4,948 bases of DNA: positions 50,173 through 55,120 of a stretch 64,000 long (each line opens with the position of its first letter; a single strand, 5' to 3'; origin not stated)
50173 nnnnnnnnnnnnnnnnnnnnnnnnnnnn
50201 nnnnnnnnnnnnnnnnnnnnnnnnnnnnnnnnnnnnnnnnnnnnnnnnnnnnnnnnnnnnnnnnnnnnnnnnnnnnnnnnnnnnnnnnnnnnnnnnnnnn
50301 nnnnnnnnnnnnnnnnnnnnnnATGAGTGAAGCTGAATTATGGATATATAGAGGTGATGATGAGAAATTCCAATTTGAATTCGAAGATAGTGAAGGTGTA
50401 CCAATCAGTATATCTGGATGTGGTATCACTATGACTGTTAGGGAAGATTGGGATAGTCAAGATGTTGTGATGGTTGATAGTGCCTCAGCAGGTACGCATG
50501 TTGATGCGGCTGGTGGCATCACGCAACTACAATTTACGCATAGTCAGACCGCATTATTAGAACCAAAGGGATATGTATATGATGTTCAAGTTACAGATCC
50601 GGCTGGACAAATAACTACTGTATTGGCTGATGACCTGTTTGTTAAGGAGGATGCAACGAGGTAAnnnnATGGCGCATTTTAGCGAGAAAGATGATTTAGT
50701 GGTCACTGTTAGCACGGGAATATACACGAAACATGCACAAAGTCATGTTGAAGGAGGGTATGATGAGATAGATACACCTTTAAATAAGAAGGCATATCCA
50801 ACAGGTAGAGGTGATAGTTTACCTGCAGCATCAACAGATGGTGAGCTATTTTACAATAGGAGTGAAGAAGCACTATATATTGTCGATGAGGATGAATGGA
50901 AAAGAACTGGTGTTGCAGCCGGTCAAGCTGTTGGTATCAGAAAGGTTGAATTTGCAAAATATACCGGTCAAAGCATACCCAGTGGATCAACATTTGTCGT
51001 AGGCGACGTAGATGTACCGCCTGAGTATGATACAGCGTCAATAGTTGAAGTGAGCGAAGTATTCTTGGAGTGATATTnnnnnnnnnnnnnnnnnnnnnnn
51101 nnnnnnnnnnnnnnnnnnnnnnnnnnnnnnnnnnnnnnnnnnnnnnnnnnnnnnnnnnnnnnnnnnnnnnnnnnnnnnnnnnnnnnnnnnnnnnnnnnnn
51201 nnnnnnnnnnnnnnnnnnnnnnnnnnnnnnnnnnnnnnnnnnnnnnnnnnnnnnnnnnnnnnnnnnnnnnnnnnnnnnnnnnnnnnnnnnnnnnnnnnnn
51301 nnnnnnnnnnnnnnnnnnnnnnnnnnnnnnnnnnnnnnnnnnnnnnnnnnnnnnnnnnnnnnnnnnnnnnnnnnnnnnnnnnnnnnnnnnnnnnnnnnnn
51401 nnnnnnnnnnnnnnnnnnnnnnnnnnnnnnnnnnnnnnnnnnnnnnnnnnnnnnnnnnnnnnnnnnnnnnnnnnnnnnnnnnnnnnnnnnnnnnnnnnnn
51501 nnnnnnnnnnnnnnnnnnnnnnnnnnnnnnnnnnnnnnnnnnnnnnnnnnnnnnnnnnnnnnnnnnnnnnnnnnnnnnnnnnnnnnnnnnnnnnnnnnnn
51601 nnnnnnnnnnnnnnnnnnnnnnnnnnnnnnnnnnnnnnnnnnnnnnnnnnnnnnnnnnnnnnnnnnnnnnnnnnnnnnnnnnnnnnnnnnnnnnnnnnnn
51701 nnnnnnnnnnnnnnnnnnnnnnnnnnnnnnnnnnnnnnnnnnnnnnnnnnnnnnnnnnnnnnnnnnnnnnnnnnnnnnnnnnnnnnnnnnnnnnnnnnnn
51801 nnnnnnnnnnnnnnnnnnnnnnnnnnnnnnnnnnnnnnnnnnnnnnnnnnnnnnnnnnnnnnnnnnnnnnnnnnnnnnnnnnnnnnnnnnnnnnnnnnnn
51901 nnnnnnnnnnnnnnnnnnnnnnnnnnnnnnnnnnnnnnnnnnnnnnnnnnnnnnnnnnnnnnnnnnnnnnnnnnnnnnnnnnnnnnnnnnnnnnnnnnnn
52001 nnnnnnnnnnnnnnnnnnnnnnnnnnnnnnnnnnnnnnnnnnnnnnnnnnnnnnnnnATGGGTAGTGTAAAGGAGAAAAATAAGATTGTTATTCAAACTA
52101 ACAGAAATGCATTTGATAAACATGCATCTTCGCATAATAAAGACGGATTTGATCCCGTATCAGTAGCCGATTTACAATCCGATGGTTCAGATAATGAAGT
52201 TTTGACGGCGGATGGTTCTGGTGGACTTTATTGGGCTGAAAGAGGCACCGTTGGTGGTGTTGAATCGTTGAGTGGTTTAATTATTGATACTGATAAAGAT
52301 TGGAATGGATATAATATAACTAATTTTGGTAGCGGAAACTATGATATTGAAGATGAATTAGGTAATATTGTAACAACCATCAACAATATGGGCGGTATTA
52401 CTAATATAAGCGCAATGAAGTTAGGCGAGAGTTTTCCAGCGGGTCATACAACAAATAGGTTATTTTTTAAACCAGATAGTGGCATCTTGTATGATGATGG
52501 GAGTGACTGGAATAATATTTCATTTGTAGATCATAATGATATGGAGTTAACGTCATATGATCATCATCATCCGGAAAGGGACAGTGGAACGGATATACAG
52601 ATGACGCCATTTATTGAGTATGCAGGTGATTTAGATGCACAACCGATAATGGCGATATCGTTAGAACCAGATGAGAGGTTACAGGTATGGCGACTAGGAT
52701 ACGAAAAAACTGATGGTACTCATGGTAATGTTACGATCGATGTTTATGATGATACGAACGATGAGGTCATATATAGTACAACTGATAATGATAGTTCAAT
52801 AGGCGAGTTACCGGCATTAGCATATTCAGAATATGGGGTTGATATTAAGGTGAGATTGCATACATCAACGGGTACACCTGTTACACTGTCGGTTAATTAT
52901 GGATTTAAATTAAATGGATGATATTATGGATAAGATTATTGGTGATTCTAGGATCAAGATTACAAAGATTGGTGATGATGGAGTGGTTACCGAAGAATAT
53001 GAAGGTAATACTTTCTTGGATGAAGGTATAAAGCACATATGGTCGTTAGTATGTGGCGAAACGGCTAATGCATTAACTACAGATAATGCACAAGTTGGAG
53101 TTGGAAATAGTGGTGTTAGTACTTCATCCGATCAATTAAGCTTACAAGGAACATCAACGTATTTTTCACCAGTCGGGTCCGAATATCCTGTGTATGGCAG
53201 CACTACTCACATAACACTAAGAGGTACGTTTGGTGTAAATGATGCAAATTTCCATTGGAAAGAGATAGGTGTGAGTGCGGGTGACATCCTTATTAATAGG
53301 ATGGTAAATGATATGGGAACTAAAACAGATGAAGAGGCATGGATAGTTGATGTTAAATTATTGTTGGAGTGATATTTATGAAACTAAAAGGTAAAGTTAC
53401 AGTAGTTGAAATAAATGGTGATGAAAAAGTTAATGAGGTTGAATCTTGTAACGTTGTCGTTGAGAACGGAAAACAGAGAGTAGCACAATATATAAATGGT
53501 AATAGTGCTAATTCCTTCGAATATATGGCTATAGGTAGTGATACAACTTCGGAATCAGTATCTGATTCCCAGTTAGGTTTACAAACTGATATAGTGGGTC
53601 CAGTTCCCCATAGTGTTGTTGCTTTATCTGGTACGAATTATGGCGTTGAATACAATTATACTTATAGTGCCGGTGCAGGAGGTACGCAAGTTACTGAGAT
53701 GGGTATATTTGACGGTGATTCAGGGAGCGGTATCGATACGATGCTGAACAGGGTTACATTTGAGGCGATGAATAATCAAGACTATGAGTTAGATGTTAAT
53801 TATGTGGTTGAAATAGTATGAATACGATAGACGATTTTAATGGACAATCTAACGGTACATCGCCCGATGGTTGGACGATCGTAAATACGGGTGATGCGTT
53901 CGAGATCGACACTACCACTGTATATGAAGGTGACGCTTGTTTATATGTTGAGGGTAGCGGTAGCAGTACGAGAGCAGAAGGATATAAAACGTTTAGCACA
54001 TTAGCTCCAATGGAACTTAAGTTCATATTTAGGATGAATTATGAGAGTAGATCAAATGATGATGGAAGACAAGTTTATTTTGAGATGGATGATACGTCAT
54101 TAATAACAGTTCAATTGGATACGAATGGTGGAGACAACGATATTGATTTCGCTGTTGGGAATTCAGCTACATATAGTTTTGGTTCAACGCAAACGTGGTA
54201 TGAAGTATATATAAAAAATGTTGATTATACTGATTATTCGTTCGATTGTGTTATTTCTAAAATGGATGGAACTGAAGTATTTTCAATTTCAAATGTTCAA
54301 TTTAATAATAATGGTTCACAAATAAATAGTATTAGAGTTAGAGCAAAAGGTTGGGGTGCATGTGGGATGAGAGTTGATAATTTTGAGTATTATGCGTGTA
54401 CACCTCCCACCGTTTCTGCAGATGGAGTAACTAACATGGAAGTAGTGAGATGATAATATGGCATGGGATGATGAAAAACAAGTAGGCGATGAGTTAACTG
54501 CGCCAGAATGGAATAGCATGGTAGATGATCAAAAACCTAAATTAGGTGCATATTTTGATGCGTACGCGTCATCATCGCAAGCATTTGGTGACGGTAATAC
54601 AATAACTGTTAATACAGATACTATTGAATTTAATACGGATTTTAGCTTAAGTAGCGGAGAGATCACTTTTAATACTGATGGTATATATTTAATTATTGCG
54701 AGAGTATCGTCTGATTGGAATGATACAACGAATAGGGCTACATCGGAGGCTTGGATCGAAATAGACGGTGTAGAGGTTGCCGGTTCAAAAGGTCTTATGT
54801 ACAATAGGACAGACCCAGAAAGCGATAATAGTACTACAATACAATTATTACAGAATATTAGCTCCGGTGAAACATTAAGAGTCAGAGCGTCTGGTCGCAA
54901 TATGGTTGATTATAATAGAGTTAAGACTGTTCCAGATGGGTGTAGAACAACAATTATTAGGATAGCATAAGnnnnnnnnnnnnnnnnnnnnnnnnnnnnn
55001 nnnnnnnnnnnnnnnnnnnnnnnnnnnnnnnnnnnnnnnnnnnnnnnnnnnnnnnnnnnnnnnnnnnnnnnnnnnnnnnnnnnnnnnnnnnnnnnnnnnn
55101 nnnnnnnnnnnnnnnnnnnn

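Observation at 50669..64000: Five structural proteins share an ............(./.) N-terminal motif; the 2069-aa protein is internally repetitive and starts with GTG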

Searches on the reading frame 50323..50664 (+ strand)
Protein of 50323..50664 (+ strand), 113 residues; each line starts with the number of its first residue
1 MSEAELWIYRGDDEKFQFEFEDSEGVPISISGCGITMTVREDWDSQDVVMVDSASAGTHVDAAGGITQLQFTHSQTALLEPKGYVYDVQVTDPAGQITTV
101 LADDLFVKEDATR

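Call 5: search_protein_families(library=pfam, proteins=[window:50323-50664:+], max_evalue=0.1)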
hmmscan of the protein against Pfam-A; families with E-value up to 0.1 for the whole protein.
window:50323-50664:+ (113 aa): 0 families

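Call 6: search_protein_families(library=phrogs, proteins=[window:50323-50664:+], max_evalue=0.01)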
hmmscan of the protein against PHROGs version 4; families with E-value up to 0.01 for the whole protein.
window:50323-50664:+ (113 aa): 2 families
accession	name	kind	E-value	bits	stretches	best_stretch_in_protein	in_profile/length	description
phrog_1084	-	unknown function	2.4e-24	86.8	1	3-113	7-116/123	unknown function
phrog_3304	-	tail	0.0022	18.9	1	6-107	9-108/177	L-shaped tail fiber protein assembly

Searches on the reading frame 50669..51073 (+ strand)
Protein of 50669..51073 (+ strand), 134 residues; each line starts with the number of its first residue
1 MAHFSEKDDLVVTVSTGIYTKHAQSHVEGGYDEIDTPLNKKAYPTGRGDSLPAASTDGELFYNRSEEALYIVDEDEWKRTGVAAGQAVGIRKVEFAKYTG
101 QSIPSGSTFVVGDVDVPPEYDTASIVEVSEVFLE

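Call 5: search_protein_families(library=pfam, proteins=[window:50669-51073:+], max_evalue=0.1)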
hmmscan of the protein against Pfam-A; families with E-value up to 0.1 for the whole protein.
window:50669-51073:+ (134 aa): 0 families

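Call 6: search_protein_families(library=phrogs, proteins=[window:50669-51073:+], max_evalue=0.01)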
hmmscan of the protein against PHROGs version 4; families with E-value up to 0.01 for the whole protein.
window:50669-51073:+ (134 aa): 0 families

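Call 22: find_related_loci(query=window:50669-51073:+, collection=viral_contigs, flank=10000)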
Query window:50669-51073:+ (134 aa) in viral_contigs; peptide patterns used: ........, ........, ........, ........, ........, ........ (x = any residue, [..] = any of these).
7 stretches matched a pattern, but none encodes a relative of the query by tblastn (E <= 1e-3).

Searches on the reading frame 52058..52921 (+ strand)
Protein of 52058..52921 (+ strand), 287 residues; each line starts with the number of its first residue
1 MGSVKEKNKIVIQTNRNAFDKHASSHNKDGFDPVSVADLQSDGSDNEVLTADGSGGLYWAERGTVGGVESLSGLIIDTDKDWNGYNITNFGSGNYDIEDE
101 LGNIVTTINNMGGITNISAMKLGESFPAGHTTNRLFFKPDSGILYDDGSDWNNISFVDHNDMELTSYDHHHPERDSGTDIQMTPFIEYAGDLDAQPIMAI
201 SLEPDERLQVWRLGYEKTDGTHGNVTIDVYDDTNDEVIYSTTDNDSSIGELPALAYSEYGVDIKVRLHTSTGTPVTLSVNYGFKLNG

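Call 5: search_protein_families(library=pfam, proteins=[window:52058-52921:+], max_evalue=0.1)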
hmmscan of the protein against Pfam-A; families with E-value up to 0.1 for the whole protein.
window:52058-52921:+ (287 aa): 0 families

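Call 6: search_protein_families(library=phrogs, proteins=[window:52058-52921:+], max_evalue=0.01)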
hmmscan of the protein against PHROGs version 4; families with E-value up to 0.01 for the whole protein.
window:52058-52921:+ (287 aa): 0 families

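Call 16: search_solved_structures(query=window:52058-52921:+, max_evalue=10, show_alignments=2)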
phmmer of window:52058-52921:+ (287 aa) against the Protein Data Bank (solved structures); distinct sequences matched with E-value up to 10: 1.
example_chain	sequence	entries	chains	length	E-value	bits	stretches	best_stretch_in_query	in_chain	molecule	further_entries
2nd4_A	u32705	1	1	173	0.42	13.1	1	76-114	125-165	Amylase-binding protein AbpA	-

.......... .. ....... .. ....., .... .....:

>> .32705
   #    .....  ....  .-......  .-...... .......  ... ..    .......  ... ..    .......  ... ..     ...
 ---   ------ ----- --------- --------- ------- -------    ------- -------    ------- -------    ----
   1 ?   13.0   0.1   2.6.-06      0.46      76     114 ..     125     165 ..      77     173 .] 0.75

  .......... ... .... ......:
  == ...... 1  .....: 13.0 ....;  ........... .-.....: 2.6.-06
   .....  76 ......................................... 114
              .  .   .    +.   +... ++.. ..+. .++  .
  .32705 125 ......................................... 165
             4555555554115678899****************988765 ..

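Call 63: find_homologous_proteins(query=window:52058-52921:+, max_evalue=0.001)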
Query window:52058-52921:+ (287 aa): 2 proteins with E <= 0.001 among 877 candidates.
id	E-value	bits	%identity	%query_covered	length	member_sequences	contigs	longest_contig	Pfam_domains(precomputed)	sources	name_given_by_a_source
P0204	9.6e-190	647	100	100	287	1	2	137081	-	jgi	-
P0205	3.8e-87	310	53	99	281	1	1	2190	-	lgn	-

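Call 65: find_encoding_contigs(protein=P0205, flank=5000, max_places=3)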
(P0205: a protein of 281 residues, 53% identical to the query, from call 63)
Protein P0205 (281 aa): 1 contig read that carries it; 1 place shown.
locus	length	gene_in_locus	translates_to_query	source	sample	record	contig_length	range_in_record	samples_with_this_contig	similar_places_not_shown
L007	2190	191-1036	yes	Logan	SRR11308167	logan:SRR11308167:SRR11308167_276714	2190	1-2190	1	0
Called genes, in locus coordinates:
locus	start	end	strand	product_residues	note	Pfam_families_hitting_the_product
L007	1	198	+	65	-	?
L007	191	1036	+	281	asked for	-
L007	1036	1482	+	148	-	-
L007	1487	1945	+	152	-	-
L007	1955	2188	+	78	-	?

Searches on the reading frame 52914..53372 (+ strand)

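Call 5: search_protein_families(library=pfam, proteins=[window:52914-53372:+], max_evalue=0.1)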
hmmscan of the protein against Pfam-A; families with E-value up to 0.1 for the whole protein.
window:52914-53372:+ (152 aa): 0 families

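Call 6: search_protein_families(library=phrogs, proteins=[window:52914-53372:+], max_evalue=0.01)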
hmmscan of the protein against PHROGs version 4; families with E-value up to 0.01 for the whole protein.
window:52914-53372:+ (152 aa): 1 family
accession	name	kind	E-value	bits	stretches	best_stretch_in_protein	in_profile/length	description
phrog_23653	-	unknown function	4.2e-27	96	1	28-150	36-166/168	-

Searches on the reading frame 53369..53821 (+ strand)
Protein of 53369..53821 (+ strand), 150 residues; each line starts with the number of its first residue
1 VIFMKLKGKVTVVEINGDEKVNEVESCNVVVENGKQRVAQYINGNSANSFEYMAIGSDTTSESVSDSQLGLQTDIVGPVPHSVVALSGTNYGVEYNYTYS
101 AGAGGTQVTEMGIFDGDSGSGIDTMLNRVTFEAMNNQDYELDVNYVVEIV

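Call 5: search_protein_families(library=pfam, proteins=[window:53369-53821:+], max_evalue=0.1)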
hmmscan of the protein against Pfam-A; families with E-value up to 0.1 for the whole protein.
window:53369-53821:+ (150 aa): 1 family
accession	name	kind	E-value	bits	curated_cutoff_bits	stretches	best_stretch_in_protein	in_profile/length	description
PF05050.19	Methyltransf_21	-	0.084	13.4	22.7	1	6-86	20-102/173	Methyltransferase FkbM domain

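Call 6: search_protein_families(library=phrogs, proteins=[window:53369-53821:+], max_evalue=0.01)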
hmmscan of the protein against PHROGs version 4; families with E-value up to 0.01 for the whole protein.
window:53369-53821:+ (150 aa): 3 families
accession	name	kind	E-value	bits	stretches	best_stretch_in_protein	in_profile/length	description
phrog_5417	-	unknown function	2.9e-14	54.2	1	18-137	23-143/156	-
phrog_4176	-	tail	3e-05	24.7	1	5-121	11-129/309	tail fiber protein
phrog_9983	-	tail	0.0008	19.8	1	31-114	3-82/273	tail protein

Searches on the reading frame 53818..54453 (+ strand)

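Call 5: search_protein_families(library=pfam, proteins=[window:53818-54453:+], max_evalue=0.1)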
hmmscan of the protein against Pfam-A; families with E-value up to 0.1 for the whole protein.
window:53818-54453:+ (211 aa): 1 family
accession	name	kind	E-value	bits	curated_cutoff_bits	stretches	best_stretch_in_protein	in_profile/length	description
PF22237.3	SO2946-like_C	-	0.0011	19.4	27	1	79-157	61-129/163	SO2946-like, C-terminal domain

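Call 6: search_protein_families(library=phrogs, proteins=[window:53818-54453:+], max_evalue=0.01)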
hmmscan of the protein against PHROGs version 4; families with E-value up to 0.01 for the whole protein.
window:53818-54453:+ (211 aa): 0 families

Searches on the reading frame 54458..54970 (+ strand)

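Call 5: search_protein_families(library=pfam, proteins=[window:54458-54970:+], max_evalue=0.1)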
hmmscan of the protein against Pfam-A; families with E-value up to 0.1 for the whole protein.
window:54458-54970:+ (170 aa): 3 families
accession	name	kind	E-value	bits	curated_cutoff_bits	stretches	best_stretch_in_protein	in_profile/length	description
PF18573.7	BclA_C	-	0.00056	20.2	38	1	45-170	16-128/128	BclA C-terminal domain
PF18454.7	Mtd_N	-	0.037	14.4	26.3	1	60-80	12-32/37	Major tropism determinant N-terminal domain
PF00229.24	TNF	-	0.072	13.5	23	0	59-154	13-117/127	TNF(Tumour Necrosis Factor) family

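Call 6: search_protein_families(library=phrogs, proteins=[window:54458-54970:+], max_evalue=0.01)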
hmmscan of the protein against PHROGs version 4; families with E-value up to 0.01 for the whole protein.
window:54458-54970:+ (170 aa): 1 family
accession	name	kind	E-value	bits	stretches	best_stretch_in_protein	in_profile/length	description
phrog_15750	-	unknown function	0.0055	17.8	1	32-148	32-148/168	-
